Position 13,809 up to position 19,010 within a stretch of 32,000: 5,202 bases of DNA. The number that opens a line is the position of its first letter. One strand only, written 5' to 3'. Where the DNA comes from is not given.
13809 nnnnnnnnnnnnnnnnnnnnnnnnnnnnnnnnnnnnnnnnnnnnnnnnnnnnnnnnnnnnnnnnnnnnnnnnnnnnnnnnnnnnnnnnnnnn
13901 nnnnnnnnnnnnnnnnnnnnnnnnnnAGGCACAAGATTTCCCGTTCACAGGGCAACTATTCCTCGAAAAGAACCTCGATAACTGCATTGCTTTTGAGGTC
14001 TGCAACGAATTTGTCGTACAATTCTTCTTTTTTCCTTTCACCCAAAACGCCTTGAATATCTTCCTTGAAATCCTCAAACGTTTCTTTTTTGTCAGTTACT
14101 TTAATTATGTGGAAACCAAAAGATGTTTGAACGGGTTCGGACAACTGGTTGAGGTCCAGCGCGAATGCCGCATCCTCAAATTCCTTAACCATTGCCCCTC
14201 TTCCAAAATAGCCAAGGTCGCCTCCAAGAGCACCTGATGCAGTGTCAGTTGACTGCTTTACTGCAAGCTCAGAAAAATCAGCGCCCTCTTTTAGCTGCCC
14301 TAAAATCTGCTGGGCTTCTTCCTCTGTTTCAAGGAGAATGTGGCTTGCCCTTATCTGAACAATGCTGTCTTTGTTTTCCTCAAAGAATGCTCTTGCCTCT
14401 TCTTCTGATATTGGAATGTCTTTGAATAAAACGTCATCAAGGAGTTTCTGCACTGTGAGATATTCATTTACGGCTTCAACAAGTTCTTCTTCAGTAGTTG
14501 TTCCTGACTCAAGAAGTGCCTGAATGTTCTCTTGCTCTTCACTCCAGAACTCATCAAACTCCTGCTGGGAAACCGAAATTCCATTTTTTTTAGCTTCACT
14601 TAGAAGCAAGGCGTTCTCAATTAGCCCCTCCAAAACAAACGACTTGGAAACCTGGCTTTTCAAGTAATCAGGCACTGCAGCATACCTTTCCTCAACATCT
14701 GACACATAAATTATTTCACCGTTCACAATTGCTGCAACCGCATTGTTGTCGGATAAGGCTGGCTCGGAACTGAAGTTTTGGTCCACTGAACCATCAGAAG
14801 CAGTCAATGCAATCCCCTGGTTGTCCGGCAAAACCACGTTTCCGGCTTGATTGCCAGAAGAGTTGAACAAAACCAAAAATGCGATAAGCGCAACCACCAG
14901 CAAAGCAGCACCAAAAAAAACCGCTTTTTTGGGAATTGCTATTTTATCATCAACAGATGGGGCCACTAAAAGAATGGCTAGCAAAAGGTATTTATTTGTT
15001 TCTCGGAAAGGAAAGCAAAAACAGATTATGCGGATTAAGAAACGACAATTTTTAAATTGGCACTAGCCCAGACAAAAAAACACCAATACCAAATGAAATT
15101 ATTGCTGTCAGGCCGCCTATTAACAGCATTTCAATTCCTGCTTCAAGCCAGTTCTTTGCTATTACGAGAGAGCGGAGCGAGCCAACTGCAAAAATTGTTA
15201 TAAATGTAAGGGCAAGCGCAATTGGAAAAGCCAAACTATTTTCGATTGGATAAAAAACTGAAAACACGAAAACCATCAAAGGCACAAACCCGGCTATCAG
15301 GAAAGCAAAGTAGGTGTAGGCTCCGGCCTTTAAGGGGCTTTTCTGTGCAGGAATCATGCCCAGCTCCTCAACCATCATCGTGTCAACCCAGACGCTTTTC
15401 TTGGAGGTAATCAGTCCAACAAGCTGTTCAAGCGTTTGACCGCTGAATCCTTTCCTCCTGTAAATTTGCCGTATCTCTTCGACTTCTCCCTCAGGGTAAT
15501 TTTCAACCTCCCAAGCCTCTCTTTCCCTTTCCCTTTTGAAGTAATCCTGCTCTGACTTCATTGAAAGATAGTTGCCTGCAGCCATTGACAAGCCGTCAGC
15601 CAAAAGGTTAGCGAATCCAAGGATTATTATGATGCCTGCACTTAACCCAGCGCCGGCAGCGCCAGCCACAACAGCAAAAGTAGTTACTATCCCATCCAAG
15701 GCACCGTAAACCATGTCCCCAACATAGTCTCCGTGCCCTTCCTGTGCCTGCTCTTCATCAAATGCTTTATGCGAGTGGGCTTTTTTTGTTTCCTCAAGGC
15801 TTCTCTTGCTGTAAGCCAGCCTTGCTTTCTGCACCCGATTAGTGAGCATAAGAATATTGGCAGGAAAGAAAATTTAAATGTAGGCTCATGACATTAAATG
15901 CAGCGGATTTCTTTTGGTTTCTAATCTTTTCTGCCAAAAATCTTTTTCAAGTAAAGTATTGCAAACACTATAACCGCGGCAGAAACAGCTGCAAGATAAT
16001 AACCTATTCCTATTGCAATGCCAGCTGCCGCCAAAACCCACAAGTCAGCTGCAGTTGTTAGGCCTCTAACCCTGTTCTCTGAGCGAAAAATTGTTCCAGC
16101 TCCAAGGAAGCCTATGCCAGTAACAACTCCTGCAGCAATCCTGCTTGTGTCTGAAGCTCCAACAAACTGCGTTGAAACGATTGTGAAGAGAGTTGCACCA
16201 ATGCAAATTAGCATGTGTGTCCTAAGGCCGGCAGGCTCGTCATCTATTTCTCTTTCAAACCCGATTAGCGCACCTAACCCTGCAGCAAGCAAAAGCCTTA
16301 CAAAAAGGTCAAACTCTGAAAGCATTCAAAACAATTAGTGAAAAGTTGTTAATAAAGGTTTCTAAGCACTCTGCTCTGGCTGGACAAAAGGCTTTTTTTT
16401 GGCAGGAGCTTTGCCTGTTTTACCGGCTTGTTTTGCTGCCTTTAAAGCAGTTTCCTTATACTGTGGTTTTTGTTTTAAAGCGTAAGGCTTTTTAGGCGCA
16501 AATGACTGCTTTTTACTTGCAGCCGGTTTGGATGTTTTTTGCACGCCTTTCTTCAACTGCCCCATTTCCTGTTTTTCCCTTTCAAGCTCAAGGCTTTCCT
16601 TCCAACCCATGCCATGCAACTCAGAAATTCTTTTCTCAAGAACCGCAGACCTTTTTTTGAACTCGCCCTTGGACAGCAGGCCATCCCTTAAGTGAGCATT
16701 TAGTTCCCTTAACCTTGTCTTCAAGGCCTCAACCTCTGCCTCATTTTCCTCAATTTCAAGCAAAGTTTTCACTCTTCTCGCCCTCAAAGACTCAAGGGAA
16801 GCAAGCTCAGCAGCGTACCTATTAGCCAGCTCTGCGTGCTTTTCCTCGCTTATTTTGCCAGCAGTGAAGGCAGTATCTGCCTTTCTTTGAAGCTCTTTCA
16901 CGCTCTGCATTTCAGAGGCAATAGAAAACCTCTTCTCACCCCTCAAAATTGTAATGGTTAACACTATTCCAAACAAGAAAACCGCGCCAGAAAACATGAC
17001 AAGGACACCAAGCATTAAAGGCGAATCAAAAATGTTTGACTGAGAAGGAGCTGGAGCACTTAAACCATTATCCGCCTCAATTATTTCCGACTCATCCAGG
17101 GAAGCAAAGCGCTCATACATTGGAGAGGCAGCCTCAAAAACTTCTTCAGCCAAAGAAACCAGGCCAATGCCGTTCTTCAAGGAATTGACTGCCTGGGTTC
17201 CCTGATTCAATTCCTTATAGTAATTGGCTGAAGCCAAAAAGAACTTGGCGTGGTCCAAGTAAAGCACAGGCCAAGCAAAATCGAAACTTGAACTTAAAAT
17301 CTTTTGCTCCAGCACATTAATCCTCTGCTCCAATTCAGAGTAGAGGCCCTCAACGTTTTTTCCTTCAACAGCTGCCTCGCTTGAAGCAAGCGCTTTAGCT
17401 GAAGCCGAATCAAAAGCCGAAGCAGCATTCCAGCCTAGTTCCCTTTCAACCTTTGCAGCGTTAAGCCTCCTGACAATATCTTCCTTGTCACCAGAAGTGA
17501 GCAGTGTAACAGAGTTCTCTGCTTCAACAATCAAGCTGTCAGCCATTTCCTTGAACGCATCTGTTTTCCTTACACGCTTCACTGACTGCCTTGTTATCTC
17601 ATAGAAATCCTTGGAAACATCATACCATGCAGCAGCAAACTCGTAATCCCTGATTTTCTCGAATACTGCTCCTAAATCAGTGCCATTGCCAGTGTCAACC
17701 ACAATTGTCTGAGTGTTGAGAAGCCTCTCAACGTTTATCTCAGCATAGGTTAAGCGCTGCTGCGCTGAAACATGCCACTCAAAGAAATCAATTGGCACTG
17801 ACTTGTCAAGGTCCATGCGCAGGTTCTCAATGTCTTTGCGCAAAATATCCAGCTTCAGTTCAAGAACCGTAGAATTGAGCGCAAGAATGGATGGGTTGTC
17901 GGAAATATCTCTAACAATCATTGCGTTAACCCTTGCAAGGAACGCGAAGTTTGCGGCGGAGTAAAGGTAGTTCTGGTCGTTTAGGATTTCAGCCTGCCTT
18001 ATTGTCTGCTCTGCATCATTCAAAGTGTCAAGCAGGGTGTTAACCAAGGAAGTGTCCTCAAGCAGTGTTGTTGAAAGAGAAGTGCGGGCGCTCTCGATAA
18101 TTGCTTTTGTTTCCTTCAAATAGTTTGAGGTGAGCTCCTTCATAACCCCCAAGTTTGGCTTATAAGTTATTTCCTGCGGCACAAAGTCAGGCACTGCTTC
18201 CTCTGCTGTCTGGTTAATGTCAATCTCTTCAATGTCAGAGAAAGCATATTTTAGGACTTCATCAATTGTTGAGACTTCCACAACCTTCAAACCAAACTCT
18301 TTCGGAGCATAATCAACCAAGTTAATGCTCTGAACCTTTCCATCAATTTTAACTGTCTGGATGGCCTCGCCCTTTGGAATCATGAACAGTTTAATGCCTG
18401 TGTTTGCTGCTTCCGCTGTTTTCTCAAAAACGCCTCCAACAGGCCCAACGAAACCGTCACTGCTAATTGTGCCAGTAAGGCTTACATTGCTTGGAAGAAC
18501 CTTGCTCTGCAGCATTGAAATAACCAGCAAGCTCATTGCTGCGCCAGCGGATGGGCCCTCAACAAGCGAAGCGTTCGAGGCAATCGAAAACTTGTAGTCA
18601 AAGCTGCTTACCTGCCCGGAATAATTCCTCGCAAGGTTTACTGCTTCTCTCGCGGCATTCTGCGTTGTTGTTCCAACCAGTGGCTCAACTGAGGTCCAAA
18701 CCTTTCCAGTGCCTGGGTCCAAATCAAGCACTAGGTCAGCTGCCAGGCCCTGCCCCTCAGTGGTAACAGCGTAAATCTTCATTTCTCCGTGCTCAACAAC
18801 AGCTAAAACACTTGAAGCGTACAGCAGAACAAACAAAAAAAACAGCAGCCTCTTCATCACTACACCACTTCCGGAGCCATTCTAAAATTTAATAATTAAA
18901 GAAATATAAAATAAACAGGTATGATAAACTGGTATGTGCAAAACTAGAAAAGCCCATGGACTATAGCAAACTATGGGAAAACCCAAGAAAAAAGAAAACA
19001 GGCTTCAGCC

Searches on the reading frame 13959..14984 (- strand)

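Call 13: search_protein_families(library=pfam, proteins=[window:13959-14984:-], max_evalue=0.001)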
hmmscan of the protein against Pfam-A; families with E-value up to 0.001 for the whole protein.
window:13959-14984:- (342 aa): 6 families
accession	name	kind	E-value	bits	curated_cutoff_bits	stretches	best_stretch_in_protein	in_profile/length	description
PF13616.12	Rotamase_3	-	3e-29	102.4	22.5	1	202-300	8-116/116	PPIC-type PPIASE domain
PF00639.27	Rotamase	-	8.6e-24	84.8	21.7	1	219-298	17-97/97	PPIC-type PPIASE domain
PF13145.12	Rotamase_2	-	8e-14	52.9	27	1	192-307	1-120/121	PPIC-type PPIASE domain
PF13624.11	SurA_N_3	-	7e-07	29.6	27.2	1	79-181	36-161/162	SurA-like N-terminal domain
PF13623.11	SurA_N_2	-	1.6e-05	25.2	28.5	1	77-160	36-133/145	SurA-like N-terminal domain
PF09312.16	SurA_N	-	0.00016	22.3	30.8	1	82-145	3-74/118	SurA N-terminal domain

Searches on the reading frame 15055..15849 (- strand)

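Call 13: search_protein_families(library=pfam, proteins=[window:15055-15849:-], max_evalue=0.001)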
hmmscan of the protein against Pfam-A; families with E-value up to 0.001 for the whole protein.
window:15055-15849:- (265 aa): 1 family
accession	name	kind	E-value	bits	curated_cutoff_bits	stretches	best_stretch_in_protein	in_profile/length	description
PF01988.24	VIT1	-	2.1e-65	221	28.1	1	44-256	2-213/214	VIT family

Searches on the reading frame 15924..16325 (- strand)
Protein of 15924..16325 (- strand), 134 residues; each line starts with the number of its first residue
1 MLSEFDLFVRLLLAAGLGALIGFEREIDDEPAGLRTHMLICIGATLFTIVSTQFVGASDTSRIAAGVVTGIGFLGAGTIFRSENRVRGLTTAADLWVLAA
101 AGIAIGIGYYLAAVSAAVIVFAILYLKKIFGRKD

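Call 13: search_protein_families(library=pfam, proteins=[window:15924-16325:-], max_evalue=0.001)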
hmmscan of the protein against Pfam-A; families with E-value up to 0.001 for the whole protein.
window:15924-16325:- (134 aa): 1 family
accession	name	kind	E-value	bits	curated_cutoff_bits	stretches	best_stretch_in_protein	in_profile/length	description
PF02308.21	MgtC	-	2.5e-41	141.3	31.4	1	11-130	1-118/121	MgtC family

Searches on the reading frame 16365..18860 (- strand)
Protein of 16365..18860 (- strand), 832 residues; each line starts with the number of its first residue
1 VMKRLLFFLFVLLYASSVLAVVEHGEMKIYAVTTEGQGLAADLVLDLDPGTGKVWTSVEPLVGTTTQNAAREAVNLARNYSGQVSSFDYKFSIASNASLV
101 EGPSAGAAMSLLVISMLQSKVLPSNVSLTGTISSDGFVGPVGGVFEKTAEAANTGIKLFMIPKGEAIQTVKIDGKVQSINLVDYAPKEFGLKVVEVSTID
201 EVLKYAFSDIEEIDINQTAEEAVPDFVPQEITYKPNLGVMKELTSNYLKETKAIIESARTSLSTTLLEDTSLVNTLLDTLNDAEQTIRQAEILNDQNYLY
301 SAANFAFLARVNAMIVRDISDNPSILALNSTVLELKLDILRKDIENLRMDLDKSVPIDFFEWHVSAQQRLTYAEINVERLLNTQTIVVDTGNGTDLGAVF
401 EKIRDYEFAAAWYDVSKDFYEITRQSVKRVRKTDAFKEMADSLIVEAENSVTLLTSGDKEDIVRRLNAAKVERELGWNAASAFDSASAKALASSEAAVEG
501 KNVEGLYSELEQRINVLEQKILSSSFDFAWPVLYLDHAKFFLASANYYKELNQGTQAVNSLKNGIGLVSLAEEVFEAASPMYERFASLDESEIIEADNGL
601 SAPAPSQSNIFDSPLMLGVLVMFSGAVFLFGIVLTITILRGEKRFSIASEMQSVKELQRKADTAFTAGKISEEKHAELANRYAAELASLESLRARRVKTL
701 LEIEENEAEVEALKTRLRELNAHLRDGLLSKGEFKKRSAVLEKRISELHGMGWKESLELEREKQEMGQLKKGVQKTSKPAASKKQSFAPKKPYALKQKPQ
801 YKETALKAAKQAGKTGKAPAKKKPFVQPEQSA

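Call 85: search_protein_families(library=pfam, proteins=[window:16365-18860:-], max_evalue=0.00001)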
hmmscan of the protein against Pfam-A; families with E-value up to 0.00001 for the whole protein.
window:16365-18860:- (832 aa): 1 family
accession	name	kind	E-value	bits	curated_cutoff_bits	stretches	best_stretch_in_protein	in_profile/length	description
PF05362.19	Lon_C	-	4.4e-13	49.7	21.1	1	98-207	105-203/205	Lon protease (S16) C-terminal proteolytic domain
